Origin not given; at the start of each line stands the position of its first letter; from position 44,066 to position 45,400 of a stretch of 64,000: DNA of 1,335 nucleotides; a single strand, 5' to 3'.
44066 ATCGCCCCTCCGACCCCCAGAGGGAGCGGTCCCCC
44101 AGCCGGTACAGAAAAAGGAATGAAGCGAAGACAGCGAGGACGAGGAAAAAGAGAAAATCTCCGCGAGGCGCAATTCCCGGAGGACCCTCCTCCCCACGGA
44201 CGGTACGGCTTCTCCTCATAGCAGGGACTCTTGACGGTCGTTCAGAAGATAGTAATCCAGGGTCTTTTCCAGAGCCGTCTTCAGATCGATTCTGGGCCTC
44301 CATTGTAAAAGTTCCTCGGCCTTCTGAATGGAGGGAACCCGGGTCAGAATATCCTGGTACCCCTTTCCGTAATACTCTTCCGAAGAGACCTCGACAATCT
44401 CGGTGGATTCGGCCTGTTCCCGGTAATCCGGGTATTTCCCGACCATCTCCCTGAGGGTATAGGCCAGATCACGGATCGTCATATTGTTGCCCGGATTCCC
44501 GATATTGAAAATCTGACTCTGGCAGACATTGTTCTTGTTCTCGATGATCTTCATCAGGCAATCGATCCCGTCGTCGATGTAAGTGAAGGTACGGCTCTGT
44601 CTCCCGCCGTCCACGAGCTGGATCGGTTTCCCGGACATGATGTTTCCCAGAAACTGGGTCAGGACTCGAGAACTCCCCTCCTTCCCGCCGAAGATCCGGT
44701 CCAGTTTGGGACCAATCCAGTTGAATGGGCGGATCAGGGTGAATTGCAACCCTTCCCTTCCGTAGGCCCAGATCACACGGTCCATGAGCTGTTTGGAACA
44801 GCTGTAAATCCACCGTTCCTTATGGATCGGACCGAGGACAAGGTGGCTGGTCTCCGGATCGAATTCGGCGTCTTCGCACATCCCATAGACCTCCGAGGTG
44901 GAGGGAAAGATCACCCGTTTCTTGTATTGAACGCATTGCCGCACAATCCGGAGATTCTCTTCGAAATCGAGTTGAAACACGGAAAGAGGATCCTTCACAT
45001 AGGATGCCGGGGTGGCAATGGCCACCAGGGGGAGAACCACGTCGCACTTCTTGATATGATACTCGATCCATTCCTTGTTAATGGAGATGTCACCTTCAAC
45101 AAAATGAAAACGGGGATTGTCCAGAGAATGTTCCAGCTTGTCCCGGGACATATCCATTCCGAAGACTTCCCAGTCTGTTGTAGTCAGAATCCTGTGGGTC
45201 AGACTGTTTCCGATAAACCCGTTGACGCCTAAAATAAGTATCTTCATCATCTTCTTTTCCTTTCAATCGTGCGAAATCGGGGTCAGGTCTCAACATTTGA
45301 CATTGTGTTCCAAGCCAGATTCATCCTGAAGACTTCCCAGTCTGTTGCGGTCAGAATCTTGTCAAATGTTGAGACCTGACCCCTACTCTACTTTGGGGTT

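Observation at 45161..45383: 24-bp perfect inverted repeat with an embedded duplicate of downstream coding sequence between the two arnA halves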

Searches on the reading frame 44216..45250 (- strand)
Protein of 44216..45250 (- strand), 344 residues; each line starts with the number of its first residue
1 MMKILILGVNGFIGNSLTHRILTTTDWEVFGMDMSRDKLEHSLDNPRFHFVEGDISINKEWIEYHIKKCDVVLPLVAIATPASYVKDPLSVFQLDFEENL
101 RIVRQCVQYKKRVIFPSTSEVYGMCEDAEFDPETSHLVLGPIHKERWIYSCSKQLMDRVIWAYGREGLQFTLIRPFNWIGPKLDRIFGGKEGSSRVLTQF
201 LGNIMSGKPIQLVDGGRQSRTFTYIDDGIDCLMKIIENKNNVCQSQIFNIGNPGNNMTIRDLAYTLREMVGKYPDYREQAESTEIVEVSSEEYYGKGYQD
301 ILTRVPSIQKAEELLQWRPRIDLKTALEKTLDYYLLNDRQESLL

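Call 7: find_encoding_contigs(protein=window:44216-45250:-, flank=10000, max_places=10)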
Protein window:44216-45250:- (344 aa): 6 contigs read that carry it; 5 places shown.
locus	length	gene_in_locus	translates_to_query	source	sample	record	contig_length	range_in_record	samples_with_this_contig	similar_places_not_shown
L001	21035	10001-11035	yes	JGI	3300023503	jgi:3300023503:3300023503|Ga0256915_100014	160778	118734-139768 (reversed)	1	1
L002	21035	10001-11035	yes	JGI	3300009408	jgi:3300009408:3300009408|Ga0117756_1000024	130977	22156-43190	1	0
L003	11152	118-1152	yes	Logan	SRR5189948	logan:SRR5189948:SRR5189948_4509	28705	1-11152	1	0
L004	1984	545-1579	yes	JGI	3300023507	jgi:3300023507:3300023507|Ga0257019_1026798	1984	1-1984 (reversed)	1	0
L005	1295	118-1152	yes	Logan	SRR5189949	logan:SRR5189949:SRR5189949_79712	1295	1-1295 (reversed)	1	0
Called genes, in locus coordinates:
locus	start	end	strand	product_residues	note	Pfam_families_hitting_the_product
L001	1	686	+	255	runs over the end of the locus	PF01790:LGT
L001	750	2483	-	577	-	PF20446:ABC_N, PF09818:ABC_ATPase, PF21117:MRB1590_C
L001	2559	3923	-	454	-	PF14701:hDGE_amylase, PF00128:Alpha-amylase, PF14871:GHL6 (faint)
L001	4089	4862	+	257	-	PF13098:Thioredoxin_2 (faint), PF13462:Thioredoxin_4, PF01323:DSBA (weak)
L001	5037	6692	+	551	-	PF02366:PMT, PF13231:PMT_2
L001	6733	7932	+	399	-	PF01041:DegT_DnrJ_EryC1, PF00155:Aminotran_1_2 (weak)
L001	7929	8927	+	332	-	PF00535:Glycos_transf_2, PF13641:Glyco_tranf_2_3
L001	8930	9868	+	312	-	PF00551:Formyl_trans_N, PF02911:Formyl_trans_C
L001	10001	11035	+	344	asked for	PF01370:Epimerase, PF03435:Sacchrp_dh_NADP (faint), PF16363:GDP_Man_Dehyd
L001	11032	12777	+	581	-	PF02366:PMT, PF13231:PMT_2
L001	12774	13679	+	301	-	PF01522:Polysacc_deac_1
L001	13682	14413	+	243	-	PF00535:Glycos_transf_2, PF10111:Glyco_tranf_2_2 (weak), PF13641:Glyco_tranf_2_3 (weak)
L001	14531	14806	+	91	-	PF07578:LAB_N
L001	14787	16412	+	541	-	PF02366:PMT, PF13231:PMT_2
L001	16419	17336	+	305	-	PF03279:Lip_A_acyltrans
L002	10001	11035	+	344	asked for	PF01370:Epimerase, PF03435:Sacchrp_dh_NADP (faint), PF16363:GDP_Man_Dehyd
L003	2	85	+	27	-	?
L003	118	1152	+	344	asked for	PF01370:Epimerase, PF03435:Sacchrp_dh_NADP (faint), PF16363:GDP_Man_Dehyd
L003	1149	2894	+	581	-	PF02366:PMT, PF13231:PMT_2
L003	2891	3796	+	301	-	PF01522:Polysacc_deac_1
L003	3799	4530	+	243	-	PF00535:Glycos_transf_2, PF10111:Glyco_tranf_2_2 (weak), PF13641:Glyco_tranf_2_3 (weak)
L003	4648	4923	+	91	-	PF07578:LAB_N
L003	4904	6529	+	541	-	PF02366:PMT, PF13231:PMT_2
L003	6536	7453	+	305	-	PF03279:Lip_A_acyltrans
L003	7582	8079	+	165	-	PF09723:Zn_ribbon_8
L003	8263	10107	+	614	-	PF00350:Dynamin_N, PF01926:MMR_HSR1 (weak), PF00009:GTP_EFTU (weak)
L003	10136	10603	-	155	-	-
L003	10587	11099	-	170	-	PF00881:Nitroreductase, PF14512:TM1586_NiRdase (faint), PF00881:Nitroreductase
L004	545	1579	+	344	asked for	PF01370:Epimerase, PF03435:Sacchrp_dh_NADP (faint), PF16363:GDP_Man_Dehyd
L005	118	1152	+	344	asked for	PF01370:Epimerase, PF03435:Sacchrp_dh_NADP (faint), PF16363:GDP_Man_Dehyd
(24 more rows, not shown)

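Call 8: search_protein_families(library=pfam, proteins=[window:44216-45250:-])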
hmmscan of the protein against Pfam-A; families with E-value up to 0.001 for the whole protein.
window:44216-45250:- (344 aa): 6 families
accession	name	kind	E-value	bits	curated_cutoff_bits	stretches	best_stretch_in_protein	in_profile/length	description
PF01370.27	Epimerase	-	3e-45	155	20.9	1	4-251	1-240/240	NAD dependent epimerase/dehydratase family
PF16363.11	GDP_Man_Dehyd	-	4.7e-26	92.5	27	1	5-329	1-331/332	GDP-mannose 4,6 dehydratase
PF03435.24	Sacchrp_dh_NADP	-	1.4e-05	25.9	25.1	1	4-75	1-75/129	Saccharopine dehydrogenase NADP binding domain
PF01073.25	3Beta_HSD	-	5.6e-05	22.7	22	1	5-155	1-152/280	3-beta hydroxysteroid dehydrogenase/isomerase family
PF13460.12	NAD_binding_10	-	0.00013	22.3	27.2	1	8-175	1-143/184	NAD(P)H-binding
PF04321.23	RmlD_sub_bind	-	0.00059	19.4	27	0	2-274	1-235/287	RmlD substrate binding domain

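Call 10: find_related_loci(query=window:44216-45250:-, collection=genome_contigs, flank=6000)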
Query window:44216-45250:- (344 aa) in genome_contigs; peptide patterns used: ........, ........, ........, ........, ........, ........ (x = any residue, [..] = any of these).
600 stretches matched a pattern (row limit reached: there are more); 588 encode a relative of the query (tblastn E <= 1e-3); the best 80 are kept; 80 distinct loci.
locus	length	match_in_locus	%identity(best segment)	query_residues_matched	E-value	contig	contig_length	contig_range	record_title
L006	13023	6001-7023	71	2-341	4e-170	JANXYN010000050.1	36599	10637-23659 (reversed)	MAG: Geobacteraceae bacterium isolate GL140_3_metabat_43 GL140_3_k141_3232792, whole genome shotgun sequence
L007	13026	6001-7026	70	1-341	8e-169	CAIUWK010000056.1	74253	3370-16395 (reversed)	MAG: uncultured Geobacter sp. isolate E14_bin-1665 genome assembly, contig: bin-1665:056/113, whole genome shotgun seque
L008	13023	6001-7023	70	2-341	1e-168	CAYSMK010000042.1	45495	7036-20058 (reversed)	MAG TPA_asm: uncultured Geobacter sp. isolate binchicken_co269_58 genome assembly, contig: NODE_673_length_45495_cov_229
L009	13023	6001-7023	70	2-341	2e-168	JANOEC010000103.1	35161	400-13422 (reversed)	MAG: Geobacteraceae bacterium isolate SOY_65_metabat_437 SOY_65_k141_82875, whole genome shotgun sequence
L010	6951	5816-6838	70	2-341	5e-169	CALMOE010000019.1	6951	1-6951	MAG TPA_asm: uncultured Geobacter sp. isolate SRR5215466_bin.132_CONCOCT_v1.1_MAG genome assembly, contig: ERZ781361.428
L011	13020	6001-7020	69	2-340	4e-168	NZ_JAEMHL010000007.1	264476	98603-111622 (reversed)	Geomonas anaerohicana strain Red421 NODE_7_length_264476_cov_172.898770, whole genome shotgun sequence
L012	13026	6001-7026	70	1-341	1e-167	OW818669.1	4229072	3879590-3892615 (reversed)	metagenome genome assembly, chromosome: 1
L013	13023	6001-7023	70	2-341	1e-167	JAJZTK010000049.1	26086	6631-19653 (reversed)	MAG: Deltaproteobacteria bacterium isolate SKS3.bin71 NODE_2724_length_26086_cov_1.792249, whole genome shotgun sequence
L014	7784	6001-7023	70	2-341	3e-167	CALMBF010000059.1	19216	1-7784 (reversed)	MAG TPA_asm: uncultured Geobacter sp. isolate SRR5215464_bin.112_CONCOCT_v1.1_MAG genome assembly, contig: ERZ781360.733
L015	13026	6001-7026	70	1-341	3e-167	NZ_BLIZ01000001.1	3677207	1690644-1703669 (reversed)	Geobacter sp. AOG1 scaffold1, whole genome shotgun sequence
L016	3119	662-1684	69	2-341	3e-176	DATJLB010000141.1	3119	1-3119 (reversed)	MAG TPA_asm: Geobacteraceae bacterium isolate SMAG_U15608 k141_421457, whole genome shotgun sequence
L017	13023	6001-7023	70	2-341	4e-167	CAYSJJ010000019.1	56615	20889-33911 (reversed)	MAG TPA_asm: uncultured Geobacter sp. isolate binchicken_co158_41 genome assembly, contig: NODE_484_length_56615_cov_5.5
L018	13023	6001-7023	70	2-341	4e-167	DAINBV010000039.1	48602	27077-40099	MAG TPA_asm: Geobacteraceae bacterium isolate CTOTU26084 NODE_178_length_48602_cov_7.117536, whole genome shotgun sequen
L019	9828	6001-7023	70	2-341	2e-166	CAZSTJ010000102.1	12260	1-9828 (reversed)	MAG TPA_asm: uncultured Geobacter sp. isolate binchicken_co269_122 genome assembly, contig: NODE_5091_length_12260_cov_9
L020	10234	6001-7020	71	2-341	2e-166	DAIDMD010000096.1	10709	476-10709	MAG TPA_asm: Acidiferrobacter sp. isolate clean437 k141_257067, whole genome shotgun sequence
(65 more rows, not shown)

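Call 18: find_homologous_proteins(query=window:44216-45250:-, max_evalue=1e-100)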
Query window:44216-45250:- (344 aa): 7901 proteins with E <= 1e-100 among 8000 candidates; the best 120 are listed.
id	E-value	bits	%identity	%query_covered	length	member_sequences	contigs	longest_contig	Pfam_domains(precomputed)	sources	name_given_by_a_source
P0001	2.9e-234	795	100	100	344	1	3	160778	PF16363.12,PF03435.25,PF01370.28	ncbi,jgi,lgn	-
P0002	1.1e-198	678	84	100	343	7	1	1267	PF16363.12,PF01370.28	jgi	-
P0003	1.9e-197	673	83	100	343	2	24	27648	PF16363.12,PF01370.28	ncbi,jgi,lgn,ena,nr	ncbi:MAG: NAD-dependent epimerase/dehydratase family protein [Nitrospirae bacterium CG_4_10_14_3_um_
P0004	4.0e-197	672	83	100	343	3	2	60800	PF16363.12,PF01370.28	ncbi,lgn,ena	ncbi:MAG: bifunctional UDP-4-keto-pentose/UDP-xylose synthase [bacterium]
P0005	6.9e-197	672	83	100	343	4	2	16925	PF16363.12,PF01370.28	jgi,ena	-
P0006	6.0e-195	665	84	99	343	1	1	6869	PF16363.12,PF01073.26,PF01370.28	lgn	-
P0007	1.1e-187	641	80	100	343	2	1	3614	PF16363.12,PF01370.28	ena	-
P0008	5.1e-170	583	72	99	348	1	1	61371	PF16363.12,PF01073.26,PF01370.28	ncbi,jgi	jgi:nucleoside-diphosphate-sugar epimerase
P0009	1.9e-169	581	72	99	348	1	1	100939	PF16363.12,PF01073.26,PF01370.28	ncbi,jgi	-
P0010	8.7e-169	579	71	99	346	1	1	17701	PF16363.12,PF01073.26,PF01370.28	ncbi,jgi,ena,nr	ncbi:MAG: bifunctional UDP-4-keto-pentose/UDP-xylose synthase [Desulfuromonadales bacterium]|nr:bifu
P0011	2.9e-167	574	72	98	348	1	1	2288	PF16363.12,PF01370.28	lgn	-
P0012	4.6e-167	574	71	99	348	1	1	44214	PF16363.12,PF01370.28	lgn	-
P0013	6.2e-167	573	72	99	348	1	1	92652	PF16363.12,PF01370.28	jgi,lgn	-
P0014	1.2e-166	572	71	99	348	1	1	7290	PF16363.12,PF01370.28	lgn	-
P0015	2.5e-166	571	71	99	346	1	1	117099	PF16363.12,PF01073.26,PF13460.13,PF01370.28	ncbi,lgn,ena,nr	ncbi:MAG: NAD-dependent epimerase/dehydratase family [Geobacteraceae bacterium]|nr:MAG: NAD-dependen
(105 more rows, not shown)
